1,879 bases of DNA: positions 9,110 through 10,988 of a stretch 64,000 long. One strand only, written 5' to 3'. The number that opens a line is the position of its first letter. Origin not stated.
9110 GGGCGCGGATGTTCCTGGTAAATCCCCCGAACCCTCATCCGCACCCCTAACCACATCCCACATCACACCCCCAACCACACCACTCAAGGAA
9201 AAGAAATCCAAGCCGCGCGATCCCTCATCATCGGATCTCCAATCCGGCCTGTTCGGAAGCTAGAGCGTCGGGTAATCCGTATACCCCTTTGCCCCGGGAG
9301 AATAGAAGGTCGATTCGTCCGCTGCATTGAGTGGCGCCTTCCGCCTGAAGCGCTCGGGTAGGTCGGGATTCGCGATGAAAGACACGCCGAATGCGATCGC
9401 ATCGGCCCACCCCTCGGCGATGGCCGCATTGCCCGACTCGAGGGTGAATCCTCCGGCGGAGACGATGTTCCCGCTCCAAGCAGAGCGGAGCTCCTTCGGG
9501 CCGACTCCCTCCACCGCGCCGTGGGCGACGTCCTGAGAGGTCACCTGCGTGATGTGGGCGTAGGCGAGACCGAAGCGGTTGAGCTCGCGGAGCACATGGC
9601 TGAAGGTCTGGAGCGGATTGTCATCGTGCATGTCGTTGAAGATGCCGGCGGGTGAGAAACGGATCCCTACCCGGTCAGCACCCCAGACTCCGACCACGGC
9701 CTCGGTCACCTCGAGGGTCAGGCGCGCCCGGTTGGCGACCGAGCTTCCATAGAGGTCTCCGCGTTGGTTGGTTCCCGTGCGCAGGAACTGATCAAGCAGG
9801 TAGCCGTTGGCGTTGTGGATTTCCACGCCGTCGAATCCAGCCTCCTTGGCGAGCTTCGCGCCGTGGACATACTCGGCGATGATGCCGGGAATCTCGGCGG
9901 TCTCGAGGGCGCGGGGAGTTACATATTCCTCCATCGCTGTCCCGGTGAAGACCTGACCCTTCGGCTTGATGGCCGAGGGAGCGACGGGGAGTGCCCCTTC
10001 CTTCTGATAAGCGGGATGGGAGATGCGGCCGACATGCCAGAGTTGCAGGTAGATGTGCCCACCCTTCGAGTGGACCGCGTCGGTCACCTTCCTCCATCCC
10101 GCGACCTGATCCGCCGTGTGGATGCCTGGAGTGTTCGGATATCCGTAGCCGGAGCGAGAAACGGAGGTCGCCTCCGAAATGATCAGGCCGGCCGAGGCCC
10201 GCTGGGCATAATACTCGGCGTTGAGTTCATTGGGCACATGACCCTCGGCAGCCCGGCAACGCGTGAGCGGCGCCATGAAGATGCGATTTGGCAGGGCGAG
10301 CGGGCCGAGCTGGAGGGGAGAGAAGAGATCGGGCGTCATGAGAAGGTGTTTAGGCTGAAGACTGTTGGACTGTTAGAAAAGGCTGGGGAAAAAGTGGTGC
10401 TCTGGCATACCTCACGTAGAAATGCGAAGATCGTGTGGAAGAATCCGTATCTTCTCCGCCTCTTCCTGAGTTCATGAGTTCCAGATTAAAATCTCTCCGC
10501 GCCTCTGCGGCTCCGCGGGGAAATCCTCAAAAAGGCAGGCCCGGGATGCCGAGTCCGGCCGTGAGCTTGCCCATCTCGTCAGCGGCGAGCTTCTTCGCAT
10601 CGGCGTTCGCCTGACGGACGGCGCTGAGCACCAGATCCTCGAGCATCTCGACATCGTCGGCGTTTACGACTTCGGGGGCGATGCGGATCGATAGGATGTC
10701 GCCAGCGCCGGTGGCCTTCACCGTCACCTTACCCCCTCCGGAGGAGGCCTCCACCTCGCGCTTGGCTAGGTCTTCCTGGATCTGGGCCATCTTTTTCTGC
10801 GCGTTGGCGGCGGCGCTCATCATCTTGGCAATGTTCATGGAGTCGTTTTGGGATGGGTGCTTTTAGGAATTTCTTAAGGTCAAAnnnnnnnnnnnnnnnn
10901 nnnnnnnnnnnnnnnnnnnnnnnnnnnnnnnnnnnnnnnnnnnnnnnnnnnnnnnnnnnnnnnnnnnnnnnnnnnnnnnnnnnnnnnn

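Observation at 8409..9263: Stand-alone xanthorhodopsin-like opsin with no retinal lysine and no pump residues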

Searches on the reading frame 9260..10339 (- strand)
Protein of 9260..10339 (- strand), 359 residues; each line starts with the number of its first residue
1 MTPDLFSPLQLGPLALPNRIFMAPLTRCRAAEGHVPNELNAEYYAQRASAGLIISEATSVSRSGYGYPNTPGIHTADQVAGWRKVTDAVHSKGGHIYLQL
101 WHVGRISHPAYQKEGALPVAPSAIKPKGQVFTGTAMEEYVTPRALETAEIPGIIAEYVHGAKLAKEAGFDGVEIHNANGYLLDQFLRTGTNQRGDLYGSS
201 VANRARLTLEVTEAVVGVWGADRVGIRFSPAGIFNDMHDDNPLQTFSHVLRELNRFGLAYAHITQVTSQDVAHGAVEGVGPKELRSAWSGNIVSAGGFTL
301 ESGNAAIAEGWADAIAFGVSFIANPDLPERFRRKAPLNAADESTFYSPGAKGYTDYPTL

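Call 61: search_protein_families(library=pfam, proteins=[window:9260-10339:-], max_evalue=0.00001)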
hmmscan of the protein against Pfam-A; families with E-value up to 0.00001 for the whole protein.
window:9260-10339:- (359 aa): 1 family
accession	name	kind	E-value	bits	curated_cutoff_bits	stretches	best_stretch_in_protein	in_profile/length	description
PF00724.26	Oxidored_FMN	-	1.1e-79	268.7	27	1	4-337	1-341/342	NADH:flavin oxidoreductase / NADH oxidase family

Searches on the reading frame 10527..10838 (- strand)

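Call 61: search_protein_families(library=pfam, proteins=[window:10527-10838:-], max_evalue=0.00001)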
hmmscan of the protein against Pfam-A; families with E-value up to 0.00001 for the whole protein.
window:10527-10838:- (103 aa): 1 family
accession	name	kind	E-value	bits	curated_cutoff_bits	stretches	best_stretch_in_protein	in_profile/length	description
PF02575.21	YbaB_DNA_bd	-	1e-29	103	25.5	1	7-96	1-90/91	YbaB/EbfC DNA-binding family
